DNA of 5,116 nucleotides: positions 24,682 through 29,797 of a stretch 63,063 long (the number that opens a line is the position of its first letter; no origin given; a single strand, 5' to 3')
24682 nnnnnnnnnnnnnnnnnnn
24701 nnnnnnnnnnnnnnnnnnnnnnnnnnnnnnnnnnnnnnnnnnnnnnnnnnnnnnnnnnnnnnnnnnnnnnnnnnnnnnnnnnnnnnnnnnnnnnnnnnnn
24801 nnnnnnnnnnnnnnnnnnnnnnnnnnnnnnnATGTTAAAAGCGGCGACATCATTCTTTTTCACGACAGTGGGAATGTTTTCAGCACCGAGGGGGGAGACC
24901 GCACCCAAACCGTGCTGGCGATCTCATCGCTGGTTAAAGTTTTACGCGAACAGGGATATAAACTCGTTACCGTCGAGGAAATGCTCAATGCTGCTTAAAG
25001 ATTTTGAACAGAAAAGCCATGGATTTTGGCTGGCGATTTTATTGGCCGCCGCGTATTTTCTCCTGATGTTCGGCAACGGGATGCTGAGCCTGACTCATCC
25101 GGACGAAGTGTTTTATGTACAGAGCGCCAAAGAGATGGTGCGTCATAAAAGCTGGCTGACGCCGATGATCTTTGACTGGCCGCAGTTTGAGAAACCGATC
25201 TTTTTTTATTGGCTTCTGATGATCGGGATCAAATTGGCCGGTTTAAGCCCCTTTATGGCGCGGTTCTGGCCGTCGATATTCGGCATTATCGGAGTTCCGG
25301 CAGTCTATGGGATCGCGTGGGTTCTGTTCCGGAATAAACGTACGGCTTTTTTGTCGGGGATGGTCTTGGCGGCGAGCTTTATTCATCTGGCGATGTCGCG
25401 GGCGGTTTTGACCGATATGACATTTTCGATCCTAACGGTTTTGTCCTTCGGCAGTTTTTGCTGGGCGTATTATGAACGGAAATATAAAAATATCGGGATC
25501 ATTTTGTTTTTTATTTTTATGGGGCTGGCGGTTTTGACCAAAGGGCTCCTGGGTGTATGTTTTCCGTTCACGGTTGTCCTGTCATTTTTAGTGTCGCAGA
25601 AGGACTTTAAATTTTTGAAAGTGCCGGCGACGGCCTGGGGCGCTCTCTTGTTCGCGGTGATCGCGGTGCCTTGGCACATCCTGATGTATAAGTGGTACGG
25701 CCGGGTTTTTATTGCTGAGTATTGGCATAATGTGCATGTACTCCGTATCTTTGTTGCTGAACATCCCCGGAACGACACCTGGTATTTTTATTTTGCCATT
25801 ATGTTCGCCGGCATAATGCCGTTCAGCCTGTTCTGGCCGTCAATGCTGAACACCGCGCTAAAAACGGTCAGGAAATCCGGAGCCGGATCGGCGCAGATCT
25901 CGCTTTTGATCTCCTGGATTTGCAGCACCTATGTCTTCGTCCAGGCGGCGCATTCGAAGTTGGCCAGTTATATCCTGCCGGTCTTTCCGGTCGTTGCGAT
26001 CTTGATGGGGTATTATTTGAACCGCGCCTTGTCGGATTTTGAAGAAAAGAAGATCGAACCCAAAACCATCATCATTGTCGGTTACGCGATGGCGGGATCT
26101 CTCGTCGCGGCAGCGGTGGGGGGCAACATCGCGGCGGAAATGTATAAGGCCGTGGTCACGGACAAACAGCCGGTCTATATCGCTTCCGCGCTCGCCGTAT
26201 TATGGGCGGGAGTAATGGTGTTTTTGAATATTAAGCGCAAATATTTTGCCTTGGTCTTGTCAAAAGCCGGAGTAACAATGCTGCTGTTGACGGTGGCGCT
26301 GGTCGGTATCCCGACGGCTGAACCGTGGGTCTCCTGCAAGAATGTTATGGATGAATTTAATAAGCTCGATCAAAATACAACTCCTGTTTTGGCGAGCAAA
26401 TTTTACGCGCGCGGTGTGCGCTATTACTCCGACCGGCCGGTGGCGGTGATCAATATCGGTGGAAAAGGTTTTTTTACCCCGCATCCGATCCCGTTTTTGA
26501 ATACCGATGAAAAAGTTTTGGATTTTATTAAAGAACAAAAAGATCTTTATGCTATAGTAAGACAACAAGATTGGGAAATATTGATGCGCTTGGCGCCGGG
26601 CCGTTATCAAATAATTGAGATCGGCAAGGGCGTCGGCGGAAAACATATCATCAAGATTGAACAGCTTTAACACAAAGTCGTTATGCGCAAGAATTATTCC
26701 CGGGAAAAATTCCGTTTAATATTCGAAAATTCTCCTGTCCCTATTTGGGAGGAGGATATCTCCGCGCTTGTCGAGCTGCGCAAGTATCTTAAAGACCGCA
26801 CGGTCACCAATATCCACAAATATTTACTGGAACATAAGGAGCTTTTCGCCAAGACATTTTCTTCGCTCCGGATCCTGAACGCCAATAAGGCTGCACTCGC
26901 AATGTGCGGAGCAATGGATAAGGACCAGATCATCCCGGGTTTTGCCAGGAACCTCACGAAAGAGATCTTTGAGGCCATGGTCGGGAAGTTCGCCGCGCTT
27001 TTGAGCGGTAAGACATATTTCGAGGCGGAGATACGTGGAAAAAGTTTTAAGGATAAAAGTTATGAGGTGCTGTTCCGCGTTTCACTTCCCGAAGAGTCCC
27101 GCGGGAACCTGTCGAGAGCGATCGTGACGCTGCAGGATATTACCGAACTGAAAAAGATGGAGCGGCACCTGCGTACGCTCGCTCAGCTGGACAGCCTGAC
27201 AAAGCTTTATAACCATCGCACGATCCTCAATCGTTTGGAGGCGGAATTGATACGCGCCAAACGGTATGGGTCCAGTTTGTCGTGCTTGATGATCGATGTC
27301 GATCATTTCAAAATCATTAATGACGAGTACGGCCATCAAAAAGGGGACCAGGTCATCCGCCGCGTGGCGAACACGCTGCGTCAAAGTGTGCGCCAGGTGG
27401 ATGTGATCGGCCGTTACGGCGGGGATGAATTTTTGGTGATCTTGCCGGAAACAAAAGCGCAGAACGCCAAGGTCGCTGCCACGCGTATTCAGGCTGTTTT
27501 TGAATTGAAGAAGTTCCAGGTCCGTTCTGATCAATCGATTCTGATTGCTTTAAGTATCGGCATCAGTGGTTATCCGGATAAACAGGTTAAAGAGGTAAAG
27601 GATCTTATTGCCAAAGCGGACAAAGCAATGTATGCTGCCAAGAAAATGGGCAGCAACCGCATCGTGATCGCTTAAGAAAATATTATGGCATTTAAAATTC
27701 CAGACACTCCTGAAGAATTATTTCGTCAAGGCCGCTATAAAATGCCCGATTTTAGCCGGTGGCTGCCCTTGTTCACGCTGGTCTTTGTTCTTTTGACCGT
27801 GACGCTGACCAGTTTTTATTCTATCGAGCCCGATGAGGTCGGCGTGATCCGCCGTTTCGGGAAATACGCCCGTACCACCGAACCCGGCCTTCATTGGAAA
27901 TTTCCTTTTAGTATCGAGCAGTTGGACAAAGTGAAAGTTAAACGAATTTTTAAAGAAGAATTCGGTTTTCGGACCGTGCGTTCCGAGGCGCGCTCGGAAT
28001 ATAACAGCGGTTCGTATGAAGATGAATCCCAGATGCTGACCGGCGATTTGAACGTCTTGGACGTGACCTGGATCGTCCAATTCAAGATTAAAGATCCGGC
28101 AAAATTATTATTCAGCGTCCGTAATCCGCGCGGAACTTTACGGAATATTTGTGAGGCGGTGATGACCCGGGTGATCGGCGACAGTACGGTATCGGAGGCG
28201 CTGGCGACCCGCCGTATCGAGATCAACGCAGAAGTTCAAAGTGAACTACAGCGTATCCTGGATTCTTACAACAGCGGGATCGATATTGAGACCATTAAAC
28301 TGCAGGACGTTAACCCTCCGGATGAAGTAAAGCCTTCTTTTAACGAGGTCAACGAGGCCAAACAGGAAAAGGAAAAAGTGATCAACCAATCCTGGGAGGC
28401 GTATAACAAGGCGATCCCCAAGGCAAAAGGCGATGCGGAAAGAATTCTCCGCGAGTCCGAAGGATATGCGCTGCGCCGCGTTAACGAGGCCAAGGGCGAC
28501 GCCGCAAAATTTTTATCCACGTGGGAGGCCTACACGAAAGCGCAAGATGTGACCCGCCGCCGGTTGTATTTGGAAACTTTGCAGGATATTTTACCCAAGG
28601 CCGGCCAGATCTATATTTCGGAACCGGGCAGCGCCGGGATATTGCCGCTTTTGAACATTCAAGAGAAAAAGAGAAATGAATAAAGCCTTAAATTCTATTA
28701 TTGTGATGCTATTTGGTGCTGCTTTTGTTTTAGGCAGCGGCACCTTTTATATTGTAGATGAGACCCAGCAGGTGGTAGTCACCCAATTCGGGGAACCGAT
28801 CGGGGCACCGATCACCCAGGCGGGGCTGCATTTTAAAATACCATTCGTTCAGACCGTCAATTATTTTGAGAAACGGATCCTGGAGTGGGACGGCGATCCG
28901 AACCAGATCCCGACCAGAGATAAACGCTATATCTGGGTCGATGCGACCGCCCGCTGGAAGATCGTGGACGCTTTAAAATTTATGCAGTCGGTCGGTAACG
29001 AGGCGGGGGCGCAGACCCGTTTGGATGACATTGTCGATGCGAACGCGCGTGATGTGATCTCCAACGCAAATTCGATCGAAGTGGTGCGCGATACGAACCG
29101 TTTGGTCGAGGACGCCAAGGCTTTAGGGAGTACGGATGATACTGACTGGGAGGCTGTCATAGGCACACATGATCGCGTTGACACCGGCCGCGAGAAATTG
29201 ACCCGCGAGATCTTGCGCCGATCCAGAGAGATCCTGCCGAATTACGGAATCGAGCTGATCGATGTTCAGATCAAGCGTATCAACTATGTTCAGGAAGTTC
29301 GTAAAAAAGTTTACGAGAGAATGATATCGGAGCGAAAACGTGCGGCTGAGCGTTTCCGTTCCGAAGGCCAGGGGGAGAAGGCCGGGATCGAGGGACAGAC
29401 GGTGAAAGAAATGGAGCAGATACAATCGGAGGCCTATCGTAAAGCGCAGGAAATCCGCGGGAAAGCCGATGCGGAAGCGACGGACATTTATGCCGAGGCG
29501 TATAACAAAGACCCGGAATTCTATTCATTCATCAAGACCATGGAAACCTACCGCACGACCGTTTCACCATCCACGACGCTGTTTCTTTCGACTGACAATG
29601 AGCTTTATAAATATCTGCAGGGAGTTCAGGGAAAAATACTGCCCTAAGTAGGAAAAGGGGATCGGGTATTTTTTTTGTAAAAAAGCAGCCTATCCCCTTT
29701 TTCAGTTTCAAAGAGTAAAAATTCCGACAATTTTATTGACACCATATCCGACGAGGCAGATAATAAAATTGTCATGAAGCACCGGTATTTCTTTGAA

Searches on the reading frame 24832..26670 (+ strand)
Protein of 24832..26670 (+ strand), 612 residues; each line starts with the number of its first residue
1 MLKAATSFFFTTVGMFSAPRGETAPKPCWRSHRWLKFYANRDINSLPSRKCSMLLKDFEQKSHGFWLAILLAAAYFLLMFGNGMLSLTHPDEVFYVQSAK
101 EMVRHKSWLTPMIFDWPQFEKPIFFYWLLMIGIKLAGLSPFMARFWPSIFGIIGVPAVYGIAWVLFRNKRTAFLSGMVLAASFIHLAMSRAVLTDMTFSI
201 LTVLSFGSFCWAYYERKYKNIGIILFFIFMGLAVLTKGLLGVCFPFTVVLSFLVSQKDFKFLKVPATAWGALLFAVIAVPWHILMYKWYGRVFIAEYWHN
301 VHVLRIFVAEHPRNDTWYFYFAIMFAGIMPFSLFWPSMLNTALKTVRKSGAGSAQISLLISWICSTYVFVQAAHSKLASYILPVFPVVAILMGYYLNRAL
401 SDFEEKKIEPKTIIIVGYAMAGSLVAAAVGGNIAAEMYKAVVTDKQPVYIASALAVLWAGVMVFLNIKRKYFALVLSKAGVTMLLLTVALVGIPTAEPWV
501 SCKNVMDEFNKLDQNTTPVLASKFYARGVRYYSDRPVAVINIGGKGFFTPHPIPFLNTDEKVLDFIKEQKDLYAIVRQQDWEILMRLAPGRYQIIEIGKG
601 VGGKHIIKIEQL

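Call 8: search_protein_families(library=pfam, proteins=[window:24832-26670:+], max_evalue=0.001)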
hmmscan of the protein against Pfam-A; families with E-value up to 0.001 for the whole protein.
window:24832-26670:+ (612 aa): 2 families
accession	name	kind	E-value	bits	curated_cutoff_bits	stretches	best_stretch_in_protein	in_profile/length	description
PF02366.24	PMT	-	2.6e-20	73.5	22.7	1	67-286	4-235/245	Dolichyl-phosphate-mannose-protein mannosyltransferase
PF13231.12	PMT_2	-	1.3e-10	42.2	26.1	1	121-282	2-158/160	Dolichyl-phosphate-mannose-protein mannosyltransferase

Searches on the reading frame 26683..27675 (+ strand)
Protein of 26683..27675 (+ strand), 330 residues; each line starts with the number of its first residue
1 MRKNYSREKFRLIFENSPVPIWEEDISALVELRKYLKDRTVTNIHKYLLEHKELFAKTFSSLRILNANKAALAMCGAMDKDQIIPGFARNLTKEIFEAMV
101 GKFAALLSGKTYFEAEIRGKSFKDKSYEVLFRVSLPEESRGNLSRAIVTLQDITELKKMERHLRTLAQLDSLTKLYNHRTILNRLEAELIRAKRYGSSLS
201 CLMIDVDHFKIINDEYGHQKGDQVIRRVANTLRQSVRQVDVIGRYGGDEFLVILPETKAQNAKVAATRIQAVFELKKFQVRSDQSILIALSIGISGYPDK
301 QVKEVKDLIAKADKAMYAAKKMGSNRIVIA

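Call 8: search_protein_families(library=pfam, proteins=[window:26683-27675:+], max_evalue=0.001)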
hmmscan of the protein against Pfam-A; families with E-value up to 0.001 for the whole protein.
window:26683-27675:+ (330 aa): 4 families
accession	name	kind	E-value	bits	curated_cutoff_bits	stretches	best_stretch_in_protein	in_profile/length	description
PF00990.26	GGDEF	-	1.7e-48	164.8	23.8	1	167-326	1-161/161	Diguanylate cyclase, GGDEF domain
PF24898.2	GGDEF_GdpP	-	0.00033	21.4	30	1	204-329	1-118/126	Cyclic-di-AMP phosphodiesterase GdpP-like, GGDEF domain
PF13188.13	PAS_8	-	0.00044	20.5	21.8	0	8-23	1-16/65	PAS domain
PF13426.13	PAS_9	-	0.00092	19.9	27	0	58-155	7-103/103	PAS domain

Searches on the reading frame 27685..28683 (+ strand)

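Call 8: search_protein_families(library=pfam, proteins=[window:27685-28683:+], max_evalue=0.001)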
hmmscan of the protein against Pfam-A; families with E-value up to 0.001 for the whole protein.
window:27685-28683:+ (332 aa): 1 family
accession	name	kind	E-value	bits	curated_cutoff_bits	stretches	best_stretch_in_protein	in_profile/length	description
PF01145.31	Band_7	-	2.9e-30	106.1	23.6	1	46-235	2-171/176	SPFH domain / Band 7 family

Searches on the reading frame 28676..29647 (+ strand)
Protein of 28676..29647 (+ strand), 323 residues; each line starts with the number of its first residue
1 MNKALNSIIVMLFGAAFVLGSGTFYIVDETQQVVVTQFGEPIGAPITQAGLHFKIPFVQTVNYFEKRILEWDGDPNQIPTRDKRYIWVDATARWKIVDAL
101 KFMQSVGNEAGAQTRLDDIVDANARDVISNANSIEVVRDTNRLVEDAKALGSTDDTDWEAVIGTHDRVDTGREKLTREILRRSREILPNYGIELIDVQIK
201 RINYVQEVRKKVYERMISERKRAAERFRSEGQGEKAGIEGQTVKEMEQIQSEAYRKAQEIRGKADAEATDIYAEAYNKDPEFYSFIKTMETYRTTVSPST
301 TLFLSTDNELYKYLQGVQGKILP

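Call 8: search_protein_families(library=pfam, proteins=[window:28676-29647:+], max_evalue=0.001)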
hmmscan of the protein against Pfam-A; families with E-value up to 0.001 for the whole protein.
window:28676-29647:+ (323 aa): 1 family
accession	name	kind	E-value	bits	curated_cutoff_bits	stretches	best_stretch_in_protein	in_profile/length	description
PF01145.31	Band_7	-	8.8e-29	101.2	23.6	1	26-232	2-175/176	SPFH domain / Band 7 family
